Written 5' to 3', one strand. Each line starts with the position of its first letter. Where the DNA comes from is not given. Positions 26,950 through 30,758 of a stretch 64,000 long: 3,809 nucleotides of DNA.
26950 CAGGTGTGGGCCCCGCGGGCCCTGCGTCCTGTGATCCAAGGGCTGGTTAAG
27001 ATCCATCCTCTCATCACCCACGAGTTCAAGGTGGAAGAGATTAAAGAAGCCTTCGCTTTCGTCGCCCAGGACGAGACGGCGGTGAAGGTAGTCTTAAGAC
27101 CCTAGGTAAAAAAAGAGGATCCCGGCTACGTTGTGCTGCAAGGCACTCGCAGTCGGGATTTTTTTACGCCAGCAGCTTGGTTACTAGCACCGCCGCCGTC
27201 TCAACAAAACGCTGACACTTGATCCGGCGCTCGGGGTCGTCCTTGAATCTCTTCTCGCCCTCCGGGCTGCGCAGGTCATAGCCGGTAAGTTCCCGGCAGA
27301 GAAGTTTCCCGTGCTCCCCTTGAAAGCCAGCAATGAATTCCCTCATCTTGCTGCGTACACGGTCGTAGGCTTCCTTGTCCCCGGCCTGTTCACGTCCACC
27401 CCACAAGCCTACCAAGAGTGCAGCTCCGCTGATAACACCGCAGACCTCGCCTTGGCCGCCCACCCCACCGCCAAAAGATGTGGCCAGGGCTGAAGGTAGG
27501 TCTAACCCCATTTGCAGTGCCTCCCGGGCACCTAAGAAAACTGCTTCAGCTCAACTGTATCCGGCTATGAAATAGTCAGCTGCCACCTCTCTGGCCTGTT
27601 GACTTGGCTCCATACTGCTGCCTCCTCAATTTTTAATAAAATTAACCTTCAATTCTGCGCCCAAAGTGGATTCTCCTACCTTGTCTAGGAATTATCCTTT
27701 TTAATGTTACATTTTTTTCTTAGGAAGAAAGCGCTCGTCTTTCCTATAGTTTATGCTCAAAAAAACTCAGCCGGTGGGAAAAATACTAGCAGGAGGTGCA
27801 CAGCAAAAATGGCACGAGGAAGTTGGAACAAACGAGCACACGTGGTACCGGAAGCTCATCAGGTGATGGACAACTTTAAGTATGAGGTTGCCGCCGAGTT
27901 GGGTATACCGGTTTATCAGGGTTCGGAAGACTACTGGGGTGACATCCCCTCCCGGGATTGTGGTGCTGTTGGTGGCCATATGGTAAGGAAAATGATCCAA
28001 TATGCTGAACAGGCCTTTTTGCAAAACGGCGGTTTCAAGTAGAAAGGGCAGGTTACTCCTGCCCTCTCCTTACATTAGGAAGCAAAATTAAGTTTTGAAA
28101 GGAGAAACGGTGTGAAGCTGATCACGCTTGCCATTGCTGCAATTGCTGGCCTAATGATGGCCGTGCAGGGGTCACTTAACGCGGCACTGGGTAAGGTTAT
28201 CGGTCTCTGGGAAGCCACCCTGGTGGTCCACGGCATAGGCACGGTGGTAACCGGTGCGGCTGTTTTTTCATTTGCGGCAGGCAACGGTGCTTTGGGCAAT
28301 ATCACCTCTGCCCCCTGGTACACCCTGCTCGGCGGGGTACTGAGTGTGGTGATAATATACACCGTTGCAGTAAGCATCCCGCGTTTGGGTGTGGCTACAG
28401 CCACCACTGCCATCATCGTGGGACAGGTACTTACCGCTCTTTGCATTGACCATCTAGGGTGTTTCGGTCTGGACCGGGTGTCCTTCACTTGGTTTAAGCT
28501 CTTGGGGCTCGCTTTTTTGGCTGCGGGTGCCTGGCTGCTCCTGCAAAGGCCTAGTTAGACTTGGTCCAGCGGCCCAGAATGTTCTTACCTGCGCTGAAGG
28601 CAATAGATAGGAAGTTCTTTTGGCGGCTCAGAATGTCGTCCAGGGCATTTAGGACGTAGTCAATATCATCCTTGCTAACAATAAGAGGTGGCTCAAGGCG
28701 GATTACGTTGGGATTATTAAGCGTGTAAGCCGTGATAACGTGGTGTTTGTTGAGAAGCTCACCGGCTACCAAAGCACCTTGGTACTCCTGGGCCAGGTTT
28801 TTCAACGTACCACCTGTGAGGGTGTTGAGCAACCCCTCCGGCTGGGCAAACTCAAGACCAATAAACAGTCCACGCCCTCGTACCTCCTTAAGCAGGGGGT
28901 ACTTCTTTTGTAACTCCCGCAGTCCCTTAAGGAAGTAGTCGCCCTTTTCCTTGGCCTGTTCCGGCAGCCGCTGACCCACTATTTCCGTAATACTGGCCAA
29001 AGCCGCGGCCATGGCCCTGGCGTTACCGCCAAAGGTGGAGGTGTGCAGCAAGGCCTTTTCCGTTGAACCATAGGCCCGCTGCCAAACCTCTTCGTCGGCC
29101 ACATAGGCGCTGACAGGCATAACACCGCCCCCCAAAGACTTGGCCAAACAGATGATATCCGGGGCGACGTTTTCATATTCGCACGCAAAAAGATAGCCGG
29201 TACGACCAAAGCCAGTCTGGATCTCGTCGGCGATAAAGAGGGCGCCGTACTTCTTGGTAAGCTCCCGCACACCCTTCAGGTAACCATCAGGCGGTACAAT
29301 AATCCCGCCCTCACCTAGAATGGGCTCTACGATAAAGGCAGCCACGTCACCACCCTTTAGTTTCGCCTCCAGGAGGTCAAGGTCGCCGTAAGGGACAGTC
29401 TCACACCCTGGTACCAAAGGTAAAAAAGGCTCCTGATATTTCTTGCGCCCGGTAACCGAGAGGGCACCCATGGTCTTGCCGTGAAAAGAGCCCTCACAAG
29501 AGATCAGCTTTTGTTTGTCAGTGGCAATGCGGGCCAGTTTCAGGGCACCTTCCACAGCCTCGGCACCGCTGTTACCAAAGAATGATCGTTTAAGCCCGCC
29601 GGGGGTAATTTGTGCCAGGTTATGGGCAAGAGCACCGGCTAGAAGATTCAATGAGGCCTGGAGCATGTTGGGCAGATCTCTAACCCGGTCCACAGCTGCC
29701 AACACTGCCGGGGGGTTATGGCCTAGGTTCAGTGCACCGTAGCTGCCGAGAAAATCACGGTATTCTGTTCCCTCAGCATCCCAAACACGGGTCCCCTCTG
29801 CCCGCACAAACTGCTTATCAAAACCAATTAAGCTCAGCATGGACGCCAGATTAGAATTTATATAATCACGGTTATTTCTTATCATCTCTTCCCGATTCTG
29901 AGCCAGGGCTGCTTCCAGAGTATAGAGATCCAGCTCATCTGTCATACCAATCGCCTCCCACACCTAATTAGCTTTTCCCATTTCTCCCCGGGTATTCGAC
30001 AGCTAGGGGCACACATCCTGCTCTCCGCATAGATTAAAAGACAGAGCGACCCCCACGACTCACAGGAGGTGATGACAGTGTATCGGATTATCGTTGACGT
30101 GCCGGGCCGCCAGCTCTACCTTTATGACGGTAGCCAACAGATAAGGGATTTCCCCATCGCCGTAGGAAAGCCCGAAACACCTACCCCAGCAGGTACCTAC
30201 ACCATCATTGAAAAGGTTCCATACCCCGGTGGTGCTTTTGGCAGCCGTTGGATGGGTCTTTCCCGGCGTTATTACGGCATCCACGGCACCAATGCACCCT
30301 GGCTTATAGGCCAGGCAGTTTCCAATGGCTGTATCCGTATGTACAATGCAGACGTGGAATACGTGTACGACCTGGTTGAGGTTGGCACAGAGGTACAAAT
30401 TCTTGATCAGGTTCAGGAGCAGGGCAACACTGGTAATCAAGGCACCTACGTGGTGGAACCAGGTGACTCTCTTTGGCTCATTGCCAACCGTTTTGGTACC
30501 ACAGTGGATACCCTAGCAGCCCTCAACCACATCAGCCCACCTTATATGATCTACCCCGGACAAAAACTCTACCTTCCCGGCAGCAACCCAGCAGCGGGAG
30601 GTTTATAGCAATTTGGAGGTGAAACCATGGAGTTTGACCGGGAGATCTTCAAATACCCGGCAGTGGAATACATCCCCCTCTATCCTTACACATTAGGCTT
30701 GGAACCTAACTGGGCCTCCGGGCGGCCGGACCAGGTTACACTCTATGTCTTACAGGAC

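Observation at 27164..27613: Candidate selenoprotein: C_GCAxxG_C_C redox protein with UGA replacing the first conserved Cys, plus a downstream hairpin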

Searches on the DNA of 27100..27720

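Call 100: search_rna_families(source=window, start=27100, end=27720, threshold=evalue, max_evalue=10)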
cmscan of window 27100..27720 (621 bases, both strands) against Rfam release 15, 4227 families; matches with E-value up to 10: 1.
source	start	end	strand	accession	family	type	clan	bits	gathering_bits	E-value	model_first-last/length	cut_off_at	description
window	27480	27499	+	RF01125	sR4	Gene; snRNA; snoRNA; CD-box;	-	11.9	50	5.3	38-56/56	no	Small nucleolar RNA sR4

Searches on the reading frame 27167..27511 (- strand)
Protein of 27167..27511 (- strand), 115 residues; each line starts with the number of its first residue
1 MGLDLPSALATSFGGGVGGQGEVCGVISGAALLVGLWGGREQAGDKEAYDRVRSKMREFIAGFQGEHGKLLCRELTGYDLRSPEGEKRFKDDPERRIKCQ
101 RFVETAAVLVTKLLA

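Call 71: search_protein_representatives(protein=window:27167-27511:-)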
Query: 115 residues. Proteins with E-value up to 0.001 (for the whole library): 2595; up to 1e-10: 388; up to 1e-30: 1. The best 150 are listed.
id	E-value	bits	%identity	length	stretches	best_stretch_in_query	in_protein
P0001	3.5e-69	246.3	98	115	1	1-115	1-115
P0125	1.8e-23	99.0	45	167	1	8-113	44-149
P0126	5.5e-22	94.2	43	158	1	4-108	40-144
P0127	7.8e-22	93.7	46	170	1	6-109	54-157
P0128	1.1e-21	93.3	49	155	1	9-106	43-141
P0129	1.3e-21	92.9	41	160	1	1-111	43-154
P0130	1.5e-21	92.8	47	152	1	8-114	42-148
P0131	3.8e-21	91.5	44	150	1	4-107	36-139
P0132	1.2e-20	89.9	41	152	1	9-115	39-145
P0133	1.9e-20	89.2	44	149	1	7-114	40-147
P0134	7.0e-20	87.4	42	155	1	4-111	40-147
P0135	1.0e-19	86.9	41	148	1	5-115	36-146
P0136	4.3e-19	84.9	39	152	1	2-114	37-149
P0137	6.9e-19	84.2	37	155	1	4-112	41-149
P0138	6.9e-19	84.2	40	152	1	2-114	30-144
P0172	2.9e-15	72.5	40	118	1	3-106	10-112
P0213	2.9e-14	69.3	38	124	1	11-107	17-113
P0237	7.9e-14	67.9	34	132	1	8-114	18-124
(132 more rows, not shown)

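Call 74: find_homologous_proteins(query=A7, max_evalue=1e-10)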
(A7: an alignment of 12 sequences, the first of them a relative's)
Query A7 (12 sequences) (132 aa, profile of the alignment): 661 proteins with E <= 1e-10 among 8000 candidates; the best 120 are listed.
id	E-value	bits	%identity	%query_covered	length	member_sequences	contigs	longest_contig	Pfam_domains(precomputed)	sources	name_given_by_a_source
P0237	2.5e-43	165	100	100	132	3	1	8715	PF09719.16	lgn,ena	-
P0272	6.0e-42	160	90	100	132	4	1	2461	PF09719.16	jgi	-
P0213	2.3e-40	155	29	88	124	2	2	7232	PF09719.16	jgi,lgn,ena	-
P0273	5.1e-40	154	84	91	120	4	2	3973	PF09719.16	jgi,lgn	jgi:C_GCAxxG_C_C family probable redox protein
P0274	4.2e-39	151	85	94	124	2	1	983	PF09719.16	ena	-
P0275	7.3e-39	150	25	92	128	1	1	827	PF09719.16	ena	-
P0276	1.0e-38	150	83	91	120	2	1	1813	PF09719.16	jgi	-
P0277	1.7e-37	146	52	88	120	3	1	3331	PF09719.16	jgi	jgi:C_GCAxxG_C_C family probable redox protein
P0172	2.5e-37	145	28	68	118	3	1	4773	PF09719.16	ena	-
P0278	6.5e-36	141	24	88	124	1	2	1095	PF09719.16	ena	-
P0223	8.3e-36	140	27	80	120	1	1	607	PF09719.16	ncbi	-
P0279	9.3e-36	140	50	95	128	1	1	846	PF09719.16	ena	-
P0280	1.0e-35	140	41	94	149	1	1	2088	PF09719.16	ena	-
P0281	1.1e-35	140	26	72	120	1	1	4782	PF09719.16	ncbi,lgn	-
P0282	1.8e-35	139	38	76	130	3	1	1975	PF09719.16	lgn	-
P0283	2.1e-35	139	49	95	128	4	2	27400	PF09719.16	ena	-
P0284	9.3e-35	137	27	60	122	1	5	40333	PF09719.16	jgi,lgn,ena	-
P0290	1.2e-33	133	32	73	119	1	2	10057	PF09719.16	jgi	jgi:C_GCAxxG_C_C family probable redox protein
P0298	5.9e-33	131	33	72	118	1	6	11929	PF09719.16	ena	-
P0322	3.2e-31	126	31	73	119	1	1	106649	PF09719.16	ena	-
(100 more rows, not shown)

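Call 75: find_encoding_contigs(protein=P0237, flank=1500, max_places=1)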
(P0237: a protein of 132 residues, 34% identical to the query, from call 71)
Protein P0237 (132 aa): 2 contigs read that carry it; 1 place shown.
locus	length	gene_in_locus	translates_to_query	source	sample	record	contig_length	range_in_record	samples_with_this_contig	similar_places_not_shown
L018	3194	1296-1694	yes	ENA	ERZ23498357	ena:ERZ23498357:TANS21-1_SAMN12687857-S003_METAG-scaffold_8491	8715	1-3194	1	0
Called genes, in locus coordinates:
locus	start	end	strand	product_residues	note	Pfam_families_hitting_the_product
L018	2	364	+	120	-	?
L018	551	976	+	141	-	PF01243:PNPOx_N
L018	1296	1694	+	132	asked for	PF09719:C_GCAxxG_C_C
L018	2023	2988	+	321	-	PF13243:SQHop_cyclase_C (weak)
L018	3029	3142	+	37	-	-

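Call 76: find_encoding_contigs(protein=P0213, flank=1500, max_places=1)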
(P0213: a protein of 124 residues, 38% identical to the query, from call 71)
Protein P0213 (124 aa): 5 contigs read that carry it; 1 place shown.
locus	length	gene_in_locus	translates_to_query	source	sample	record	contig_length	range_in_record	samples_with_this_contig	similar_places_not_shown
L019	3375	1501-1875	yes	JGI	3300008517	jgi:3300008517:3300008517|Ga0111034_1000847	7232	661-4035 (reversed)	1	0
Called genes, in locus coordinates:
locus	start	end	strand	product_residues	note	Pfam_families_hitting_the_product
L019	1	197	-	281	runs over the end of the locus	PF04909:Amidohydro_2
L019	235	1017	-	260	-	PF00378:ECH_1, PF16113:ECH_2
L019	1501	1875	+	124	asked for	PF09719:C_GCAxxG_C_C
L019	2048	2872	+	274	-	PF00753:Lactamase_B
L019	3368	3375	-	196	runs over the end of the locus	PF13263:PHP_C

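Call 77: find_encoding_contigs(protein=P0283, flank=1500, max_places=1)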
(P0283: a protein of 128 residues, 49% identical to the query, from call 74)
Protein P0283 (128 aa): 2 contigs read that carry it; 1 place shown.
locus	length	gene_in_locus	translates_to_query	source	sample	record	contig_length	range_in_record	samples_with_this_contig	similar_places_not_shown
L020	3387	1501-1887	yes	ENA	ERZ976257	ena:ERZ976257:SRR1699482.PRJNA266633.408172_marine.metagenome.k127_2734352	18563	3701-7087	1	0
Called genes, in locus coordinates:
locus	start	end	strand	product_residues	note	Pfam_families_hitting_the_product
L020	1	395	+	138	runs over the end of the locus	-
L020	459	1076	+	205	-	PF01243:PNPOx_N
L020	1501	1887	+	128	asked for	PF09719:C_GCAxxG_C_C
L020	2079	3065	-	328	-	PF00962:A_deaminase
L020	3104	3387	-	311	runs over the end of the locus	PF01156:IU_nuc_hydro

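Call 78: find_encoding_contigs(protein=P0284, flank=1500, max_places=1)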
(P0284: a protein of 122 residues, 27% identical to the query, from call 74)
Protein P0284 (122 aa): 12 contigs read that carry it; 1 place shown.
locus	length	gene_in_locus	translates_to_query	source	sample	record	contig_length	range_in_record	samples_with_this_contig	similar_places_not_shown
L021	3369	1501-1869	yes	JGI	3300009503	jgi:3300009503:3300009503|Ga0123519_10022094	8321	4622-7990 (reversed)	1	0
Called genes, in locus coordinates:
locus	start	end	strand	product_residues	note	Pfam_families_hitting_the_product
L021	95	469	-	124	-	PF02579:Nitro_FeMo-Co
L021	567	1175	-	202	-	PF13560:HTH_31, PF01381:HTH_3, PF12844:HTH_19 (weak), PF07883:Cupin_2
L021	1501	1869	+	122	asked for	PF09719:C_GCAxxG_C_C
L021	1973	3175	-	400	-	PF01545:Cation_efflux, PF16916:ZT_dimer, PF02579:Nitro_FeMo-Co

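Call 79: find_encoding_contigs(protein=P0322, flank=1500, max_places=1)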
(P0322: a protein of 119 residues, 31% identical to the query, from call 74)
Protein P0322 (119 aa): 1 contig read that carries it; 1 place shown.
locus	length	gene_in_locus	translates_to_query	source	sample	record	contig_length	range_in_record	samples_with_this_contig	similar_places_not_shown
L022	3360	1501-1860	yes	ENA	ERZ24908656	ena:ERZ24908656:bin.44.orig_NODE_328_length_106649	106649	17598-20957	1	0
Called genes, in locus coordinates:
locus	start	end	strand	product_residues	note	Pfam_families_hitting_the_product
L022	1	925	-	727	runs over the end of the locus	PF14871:GHL6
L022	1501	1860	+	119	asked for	PF09719:C_GCAxxG_C_C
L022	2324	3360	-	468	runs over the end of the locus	PF05593:RHS_repeat (faint), PF13340:DUF4096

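Call 81: find_encoding_contigs(protein=P0172, flank=1500, max_places=1)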
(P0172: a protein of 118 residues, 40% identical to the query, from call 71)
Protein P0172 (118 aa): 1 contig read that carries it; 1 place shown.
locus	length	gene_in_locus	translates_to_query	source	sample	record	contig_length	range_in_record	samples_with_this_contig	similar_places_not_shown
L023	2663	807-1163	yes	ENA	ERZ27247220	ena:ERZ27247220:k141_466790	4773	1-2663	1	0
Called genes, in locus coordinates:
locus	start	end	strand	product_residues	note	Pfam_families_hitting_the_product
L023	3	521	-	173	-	?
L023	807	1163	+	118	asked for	PF09719:C_GCAxxG_C_C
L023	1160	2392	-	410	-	PF06564:CBP_BcsQ (weak), PF10609:ParA, PF13614:AAA_31, PF01656:CbiA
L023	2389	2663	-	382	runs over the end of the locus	-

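Call 82: find_encoding_contigs(protein=P0298, flank=1500, max_places=1)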
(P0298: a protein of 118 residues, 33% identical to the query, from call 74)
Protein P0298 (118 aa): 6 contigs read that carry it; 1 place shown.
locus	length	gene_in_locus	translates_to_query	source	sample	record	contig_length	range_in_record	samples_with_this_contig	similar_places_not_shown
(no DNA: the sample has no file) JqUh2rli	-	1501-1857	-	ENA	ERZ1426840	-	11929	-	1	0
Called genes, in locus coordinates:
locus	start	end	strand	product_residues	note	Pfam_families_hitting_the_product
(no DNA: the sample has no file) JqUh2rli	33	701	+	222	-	PF01381:HTH_3, PF12844:HTH_19 (weak), PF13560:HTH_31, PF07883:Cupin_2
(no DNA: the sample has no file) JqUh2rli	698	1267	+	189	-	PF00258:Flavodoxin_1 (weak), PF12724:Flavodoxin_5 (weak)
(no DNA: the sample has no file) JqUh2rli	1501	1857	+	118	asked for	PF09719:C_GCAxxG_C_C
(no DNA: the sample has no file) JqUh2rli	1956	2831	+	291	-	PF00753:Lactamase_B, PF12706:Lactamase_B_2 (weak)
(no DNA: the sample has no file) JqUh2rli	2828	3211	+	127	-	PF02579:Nitro_FeMo-Co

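Call 83: find_encoding_contigs(protein=P0290, flank=1500, max_places=1)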
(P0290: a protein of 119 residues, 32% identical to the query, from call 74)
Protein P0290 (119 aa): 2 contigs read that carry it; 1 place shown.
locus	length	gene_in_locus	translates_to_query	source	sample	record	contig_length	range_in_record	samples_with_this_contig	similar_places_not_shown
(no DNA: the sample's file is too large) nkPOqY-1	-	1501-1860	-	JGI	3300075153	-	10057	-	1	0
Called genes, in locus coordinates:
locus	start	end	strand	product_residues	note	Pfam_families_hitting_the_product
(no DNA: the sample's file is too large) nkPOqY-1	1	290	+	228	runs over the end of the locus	PF01381:HTH_3, PF12844:HTH_19, PF13443:HTH_26 (faint), PF13560:HTH_31, PF07883:Cupin_2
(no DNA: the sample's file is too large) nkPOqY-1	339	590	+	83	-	PF00578:AhpC-TSA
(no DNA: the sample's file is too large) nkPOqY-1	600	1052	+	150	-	PF00578:AhpC-TSA, PF08534:Redoxin, PF10417:1-cysPrx_C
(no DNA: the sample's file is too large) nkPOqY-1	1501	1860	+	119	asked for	PF09719:C_GCAxxG_C_C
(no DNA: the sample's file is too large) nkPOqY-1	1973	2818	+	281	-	PF00753:Lactamase_B, PF12706:Lactamase_B_2 (weak)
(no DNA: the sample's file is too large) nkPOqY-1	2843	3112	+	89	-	-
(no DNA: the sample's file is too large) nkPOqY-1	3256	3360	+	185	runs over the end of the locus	PF08901:DUF1847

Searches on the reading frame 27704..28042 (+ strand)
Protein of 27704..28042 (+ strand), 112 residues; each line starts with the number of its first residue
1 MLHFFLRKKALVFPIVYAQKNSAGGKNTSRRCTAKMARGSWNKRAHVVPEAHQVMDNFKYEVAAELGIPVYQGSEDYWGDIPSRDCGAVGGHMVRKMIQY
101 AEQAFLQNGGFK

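Call 21: search_protein_families(library=pfam, proteins=[window:27704-28042:+], max_evalue=0.0001)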
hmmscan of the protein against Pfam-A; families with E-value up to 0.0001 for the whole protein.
window:27704-28042:+ (112 aa): 1 family
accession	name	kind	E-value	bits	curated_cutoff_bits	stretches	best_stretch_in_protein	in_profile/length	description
PF00269.25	SASP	-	1.5e-25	89.3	22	1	46-104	3-58/59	Small, acid-soluble spore proteins, alpha/beta type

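Call 88: list_cluster_members(proteins=[window:27167-27511:-, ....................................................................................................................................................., window:27554-27613:-, window:27704-28039:+, window:28554-29963:-, window:24717-25424:+, window:25440-26060:+])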
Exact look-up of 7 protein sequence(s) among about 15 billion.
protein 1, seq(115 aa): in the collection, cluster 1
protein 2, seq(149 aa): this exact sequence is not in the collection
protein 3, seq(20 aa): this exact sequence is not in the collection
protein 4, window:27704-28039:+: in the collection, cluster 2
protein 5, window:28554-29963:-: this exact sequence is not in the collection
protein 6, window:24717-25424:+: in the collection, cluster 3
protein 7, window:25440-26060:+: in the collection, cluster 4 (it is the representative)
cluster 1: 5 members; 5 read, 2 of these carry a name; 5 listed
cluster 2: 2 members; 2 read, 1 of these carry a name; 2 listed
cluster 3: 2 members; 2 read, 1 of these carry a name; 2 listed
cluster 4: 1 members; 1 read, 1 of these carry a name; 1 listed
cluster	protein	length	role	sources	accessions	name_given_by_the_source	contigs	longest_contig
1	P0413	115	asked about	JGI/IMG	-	C_GCAxxG_C_C family probable redox protein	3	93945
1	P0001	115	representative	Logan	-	-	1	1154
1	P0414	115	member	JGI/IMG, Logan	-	C_GCAxxG_C_C family probable redox protein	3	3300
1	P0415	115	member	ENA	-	-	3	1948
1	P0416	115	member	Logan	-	-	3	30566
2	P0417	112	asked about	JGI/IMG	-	small acid-soluble spore protein A (major alpha-type SASP)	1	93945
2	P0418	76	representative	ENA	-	-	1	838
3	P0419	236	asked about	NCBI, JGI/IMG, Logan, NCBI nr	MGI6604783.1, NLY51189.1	MAG: 4Fe-4S binding protein [Firmicutes bacterium] | NAD-dependent dihydropyrimidine dehydrogenase PreA subunit | 4Fe-4S binding protein [Bacillota bacterium]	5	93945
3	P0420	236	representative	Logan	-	-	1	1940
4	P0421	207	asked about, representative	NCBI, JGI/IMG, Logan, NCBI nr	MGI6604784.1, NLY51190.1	MAG: hypothetical protein GX062_09350 [Firmicutes bacterium] | hypothetical protein | hypothetical protein [Bacillota bacterium]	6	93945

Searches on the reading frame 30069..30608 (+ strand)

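Call 21: search_protein_families(library=pfam, proteins=[window:30069-30608:+], max_evalue=0.0001)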
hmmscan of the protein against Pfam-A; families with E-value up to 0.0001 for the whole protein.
window:30069-30608:+ (179 aa): 2 families
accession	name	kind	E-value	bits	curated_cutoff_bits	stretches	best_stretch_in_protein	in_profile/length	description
PF03734.19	YkuD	-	3.1e-28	99.6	23.4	1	5-111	2-146/146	L,D-transpeptidase catalytic domain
PF01476.26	LysM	-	3e-18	65.9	20.9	1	127-170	1-43/43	LysM domain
